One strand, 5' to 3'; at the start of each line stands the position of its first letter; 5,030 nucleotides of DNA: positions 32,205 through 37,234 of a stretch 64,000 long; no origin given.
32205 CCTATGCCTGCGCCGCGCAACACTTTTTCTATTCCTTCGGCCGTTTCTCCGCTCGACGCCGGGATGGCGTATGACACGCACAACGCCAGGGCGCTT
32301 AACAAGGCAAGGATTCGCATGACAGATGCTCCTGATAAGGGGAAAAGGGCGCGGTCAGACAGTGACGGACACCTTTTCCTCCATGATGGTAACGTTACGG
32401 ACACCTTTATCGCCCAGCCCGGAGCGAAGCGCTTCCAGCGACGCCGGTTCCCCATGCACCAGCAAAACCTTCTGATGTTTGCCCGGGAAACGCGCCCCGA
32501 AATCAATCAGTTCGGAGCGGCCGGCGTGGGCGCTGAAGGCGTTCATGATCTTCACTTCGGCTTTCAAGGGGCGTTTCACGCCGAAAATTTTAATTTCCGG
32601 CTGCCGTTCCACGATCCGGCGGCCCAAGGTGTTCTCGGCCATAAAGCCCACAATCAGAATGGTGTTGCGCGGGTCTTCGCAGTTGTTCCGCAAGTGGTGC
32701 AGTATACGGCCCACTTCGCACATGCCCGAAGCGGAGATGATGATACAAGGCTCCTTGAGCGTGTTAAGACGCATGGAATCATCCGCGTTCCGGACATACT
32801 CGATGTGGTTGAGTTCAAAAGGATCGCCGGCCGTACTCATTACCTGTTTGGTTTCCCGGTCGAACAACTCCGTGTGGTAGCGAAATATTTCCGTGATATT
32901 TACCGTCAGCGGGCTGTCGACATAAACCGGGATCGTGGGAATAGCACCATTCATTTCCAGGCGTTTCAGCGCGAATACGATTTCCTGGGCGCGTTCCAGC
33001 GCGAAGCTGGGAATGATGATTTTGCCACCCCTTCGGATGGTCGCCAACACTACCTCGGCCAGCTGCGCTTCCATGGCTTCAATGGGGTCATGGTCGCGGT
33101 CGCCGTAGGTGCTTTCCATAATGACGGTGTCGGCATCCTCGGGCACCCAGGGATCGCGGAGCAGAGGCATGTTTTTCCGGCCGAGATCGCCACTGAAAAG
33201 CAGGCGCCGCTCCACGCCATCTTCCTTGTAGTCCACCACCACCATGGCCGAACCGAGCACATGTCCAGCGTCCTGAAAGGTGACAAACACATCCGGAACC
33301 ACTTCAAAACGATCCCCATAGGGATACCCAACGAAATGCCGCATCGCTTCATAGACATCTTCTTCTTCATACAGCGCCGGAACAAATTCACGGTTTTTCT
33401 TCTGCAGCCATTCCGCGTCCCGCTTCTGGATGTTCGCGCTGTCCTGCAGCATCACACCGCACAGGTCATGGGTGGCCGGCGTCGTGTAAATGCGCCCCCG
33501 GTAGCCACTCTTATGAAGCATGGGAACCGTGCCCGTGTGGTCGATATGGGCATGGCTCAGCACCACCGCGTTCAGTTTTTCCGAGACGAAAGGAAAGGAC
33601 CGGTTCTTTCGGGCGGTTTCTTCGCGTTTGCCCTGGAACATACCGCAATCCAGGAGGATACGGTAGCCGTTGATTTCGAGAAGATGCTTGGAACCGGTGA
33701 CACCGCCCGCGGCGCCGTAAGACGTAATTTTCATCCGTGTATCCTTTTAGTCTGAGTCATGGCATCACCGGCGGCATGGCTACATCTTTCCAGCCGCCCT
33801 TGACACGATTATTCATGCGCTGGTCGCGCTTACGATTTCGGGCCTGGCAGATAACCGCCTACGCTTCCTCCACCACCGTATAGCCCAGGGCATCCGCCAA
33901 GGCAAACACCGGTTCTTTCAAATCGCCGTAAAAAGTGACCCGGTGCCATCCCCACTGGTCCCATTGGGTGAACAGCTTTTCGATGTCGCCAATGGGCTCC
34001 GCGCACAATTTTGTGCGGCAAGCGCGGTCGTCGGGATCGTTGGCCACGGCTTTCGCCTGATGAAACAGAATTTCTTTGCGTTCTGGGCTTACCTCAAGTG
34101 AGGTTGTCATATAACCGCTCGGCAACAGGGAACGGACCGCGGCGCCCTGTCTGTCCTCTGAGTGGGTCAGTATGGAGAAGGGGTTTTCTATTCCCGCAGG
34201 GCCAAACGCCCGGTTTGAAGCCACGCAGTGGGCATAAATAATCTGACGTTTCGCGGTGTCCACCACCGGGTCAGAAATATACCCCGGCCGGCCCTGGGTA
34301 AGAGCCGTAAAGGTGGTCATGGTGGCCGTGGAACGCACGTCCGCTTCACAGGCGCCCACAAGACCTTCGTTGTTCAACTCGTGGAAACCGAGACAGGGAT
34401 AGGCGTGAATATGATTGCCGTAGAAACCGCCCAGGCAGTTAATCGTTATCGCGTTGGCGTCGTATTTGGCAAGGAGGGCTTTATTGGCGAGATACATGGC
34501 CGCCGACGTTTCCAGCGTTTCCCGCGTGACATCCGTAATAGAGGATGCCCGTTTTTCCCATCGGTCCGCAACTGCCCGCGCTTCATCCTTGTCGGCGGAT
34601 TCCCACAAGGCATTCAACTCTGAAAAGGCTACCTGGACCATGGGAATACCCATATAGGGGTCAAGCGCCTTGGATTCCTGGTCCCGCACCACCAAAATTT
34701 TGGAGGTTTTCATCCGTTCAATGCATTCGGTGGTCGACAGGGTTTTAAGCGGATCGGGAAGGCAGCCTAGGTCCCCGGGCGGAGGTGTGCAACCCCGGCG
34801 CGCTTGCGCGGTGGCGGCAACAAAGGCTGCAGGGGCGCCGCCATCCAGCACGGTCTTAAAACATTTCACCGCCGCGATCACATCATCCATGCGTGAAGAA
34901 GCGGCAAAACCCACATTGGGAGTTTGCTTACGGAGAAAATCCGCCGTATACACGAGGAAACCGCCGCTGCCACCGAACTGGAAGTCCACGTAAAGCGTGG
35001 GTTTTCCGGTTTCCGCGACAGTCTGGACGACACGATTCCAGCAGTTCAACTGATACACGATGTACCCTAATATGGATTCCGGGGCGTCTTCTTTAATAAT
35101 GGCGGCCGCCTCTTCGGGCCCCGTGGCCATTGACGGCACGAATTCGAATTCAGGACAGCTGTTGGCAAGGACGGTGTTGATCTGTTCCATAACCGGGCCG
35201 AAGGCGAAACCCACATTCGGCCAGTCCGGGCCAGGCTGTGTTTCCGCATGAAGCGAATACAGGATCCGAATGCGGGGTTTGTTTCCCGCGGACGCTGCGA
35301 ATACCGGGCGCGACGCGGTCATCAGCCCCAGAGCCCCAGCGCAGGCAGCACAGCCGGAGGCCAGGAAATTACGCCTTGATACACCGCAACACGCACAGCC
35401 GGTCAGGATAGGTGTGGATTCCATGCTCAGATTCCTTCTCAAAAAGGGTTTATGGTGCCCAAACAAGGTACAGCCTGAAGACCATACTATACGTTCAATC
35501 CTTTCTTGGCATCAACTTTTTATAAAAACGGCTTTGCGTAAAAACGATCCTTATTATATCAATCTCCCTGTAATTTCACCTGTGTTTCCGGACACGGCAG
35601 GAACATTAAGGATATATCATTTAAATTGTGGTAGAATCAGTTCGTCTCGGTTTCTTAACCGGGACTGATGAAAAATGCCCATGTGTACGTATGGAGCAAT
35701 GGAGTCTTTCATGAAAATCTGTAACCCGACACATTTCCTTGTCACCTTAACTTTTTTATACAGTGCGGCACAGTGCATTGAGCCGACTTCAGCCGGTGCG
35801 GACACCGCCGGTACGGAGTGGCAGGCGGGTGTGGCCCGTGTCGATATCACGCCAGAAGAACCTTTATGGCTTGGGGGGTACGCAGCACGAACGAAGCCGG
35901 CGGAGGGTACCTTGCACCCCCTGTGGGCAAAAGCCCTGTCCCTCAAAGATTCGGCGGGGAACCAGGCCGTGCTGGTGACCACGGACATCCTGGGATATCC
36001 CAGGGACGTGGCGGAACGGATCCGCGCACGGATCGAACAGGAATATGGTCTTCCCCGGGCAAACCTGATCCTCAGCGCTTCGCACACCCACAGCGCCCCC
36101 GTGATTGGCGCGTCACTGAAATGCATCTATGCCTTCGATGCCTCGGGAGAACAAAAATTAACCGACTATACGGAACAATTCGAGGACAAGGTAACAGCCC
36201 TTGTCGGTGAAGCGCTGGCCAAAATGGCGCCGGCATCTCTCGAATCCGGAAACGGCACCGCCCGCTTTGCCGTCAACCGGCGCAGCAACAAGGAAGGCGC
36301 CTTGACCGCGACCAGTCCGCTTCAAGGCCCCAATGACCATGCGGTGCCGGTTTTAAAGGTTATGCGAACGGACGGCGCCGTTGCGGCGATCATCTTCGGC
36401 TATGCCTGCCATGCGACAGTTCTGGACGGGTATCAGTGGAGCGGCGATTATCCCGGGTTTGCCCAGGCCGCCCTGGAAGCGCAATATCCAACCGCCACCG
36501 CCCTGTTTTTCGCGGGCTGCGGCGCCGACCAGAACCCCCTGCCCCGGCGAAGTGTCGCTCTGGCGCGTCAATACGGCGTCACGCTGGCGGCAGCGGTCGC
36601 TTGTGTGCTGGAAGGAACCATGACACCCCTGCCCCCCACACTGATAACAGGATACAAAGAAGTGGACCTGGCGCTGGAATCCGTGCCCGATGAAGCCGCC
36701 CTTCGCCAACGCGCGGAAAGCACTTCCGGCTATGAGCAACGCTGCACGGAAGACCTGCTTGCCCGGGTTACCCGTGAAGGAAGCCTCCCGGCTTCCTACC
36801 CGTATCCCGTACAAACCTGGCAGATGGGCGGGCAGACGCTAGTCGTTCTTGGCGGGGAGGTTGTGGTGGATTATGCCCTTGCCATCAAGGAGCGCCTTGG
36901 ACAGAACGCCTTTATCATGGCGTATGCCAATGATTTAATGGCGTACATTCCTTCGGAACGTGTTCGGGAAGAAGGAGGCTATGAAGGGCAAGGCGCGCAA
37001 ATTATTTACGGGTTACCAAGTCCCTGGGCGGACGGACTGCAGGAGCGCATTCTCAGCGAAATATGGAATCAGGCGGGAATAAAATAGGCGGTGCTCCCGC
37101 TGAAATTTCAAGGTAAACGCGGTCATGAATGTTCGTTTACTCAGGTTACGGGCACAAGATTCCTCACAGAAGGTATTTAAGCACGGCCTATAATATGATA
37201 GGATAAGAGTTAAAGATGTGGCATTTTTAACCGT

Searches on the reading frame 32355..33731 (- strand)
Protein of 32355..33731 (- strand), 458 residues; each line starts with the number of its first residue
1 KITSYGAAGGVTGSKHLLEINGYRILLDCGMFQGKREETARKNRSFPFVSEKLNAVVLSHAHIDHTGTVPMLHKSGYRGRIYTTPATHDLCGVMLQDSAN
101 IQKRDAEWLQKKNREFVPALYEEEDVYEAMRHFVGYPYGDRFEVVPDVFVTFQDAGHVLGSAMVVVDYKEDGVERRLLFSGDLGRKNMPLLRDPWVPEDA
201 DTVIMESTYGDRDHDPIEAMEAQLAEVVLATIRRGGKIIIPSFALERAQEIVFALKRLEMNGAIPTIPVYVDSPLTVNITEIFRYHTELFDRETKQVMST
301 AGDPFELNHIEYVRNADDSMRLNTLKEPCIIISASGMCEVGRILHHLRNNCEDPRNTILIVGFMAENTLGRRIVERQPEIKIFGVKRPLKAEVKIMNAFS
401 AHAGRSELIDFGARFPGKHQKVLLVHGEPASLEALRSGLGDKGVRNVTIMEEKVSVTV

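Call 62: find_homologous_proteins(query=window:32355-33731:-, max_evalue=1e-20)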
Query window:32355-33731:- (458 aa): 8000 proteins with E <= 1e-20 among 8000 candidates; the best 120 are listed.
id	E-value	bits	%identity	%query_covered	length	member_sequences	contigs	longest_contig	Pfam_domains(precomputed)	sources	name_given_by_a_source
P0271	0.0e+0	1040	100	100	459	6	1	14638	PF12706.14,PF16661.12,PF07521.18,PF10996.15,PF00753.34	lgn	-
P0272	2.4e-272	921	87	100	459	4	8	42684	PF12706.14,PF16661.12,PF07521.18,PF10996.15,PF00753.34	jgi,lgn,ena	-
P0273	5.3e-269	910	87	100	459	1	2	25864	PF12706.14,PF16661.12,PF07521.18,PF10996.15,PF00753.34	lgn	-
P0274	4.1e-266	900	86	100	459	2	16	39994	PF12706.14,PF16661.12,PF07521.18,PF10996.15,PF00753.34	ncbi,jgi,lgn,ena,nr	ncbi:MAG: MBL fold metallo-hydrolase [Candidatus Hydrogenedentes bacterium]|jgi:metallo-beta-lactama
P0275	7.3e-261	883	83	100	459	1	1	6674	PF12706.14,PF16661.12,PF07521.18,PF10996.15,PF00753.34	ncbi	-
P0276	1.3e-256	869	83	100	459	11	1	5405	PF12706.14,PF16661.12,PF07521.18,PF10996.15,PF00753.34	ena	-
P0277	3.7e-252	854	80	100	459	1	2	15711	PF12706.14,PF16661.12,PF07521.18,PF10996.15,PF00753.34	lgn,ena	-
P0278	6.9e-250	847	80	100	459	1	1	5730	PF12706.14,PF16661.12,PF07521.18,PF10996.15,PF00753.34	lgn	-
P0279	2.4e-248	842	80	100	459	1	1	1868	PF12706.14,PF16661.12,PF07521.18,PF10996.15,PF00753.34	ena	-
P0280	9.2e-247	837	79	100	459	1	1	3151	PF12706.14,PF16661.12,PF07521.18,PF10996.15,PF00753.34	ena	-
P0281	4.8e-238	808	76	100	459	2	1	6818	PF12706.14,PF16661.12,PF07521.18,PF10996.15,PF00753.34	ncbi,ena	-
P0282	6.6e-237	804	76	100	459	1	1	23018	PF12706.14,PF16661.12,PF07521.18,PF10996.15,PF00753.34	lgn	-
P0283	1.7e-235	800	74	100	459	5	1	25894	PF12706.14,PF16661.12,PF07521.18,PF10996.15,PF00753.34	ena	-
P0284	1.0e-233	794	74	100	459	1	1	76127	PF12706.14,PF16661.12,PF07521.18,PF10996.15,PF00753.34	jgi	jgi:metallo-beta-lactamase family protein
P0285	2.3e-233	793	73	100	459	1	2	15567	PF12706.14,PF16661.12,PF23023.2,PF07521.18,PF10996.15,PF00753.34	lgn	-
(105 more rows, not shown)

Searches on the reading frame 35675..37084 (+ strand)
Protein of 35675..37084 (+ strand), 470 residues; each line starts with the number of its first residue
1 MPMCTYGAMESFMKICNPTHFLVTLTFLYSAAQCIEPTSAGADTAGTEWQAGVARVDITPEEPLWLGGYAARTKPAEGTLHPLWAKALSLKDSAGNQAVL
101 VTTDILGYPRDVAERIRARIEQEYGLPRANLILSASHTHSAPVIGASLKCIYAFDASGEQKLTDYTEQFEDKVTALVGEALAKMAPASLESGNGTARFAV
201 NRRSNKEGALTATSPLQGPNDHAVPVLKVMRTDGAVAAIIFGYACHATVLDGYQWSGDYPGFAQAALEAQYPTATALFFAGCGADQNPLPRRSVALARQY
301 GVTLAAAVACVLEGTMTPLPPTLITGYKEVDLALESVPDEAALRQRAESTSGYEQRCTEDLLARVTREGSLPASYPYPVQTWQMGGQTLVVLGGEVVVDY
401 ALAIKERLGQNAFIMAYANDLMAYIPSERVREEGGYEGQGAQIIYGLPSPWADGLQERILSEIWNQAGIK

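Call 4: search_protein_families(library=pfam, proteins=[window:35675-37084:+], max_evalue=1)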
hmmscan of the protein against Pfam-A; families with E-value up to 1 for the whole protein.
window:35675-37084:+ (470 aa): 2 families
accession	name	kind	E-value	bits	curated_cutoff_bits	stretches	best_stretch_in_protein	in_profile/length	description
PF04734.18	Ceramidase_alk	-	1.1e-15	57.8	32.1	1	50-273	2-232/509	Neutral/alkaline non-lysosomal ceramidase, N-terminal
PF22914.2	Fibulin_C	-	0.0021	18.7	24.6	1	188-225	37-74/99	Fibulin C-terminal Ig-like domain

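Call 5: search_protein_families(library=ncbifam, proteins=[window:35675-37084:+], max_evalue=1)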
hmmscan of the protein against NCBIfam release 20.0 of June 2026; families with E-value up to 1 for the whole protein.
window:35675-37084:+ (470 aa): 1 family
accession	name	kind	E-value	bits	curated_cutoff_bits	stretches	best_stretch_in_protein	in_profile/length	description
NF041649.1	ceramidase_neut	equivalog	1.1e-06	27.1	1200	1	66-269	19-227/636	neutral ceramidase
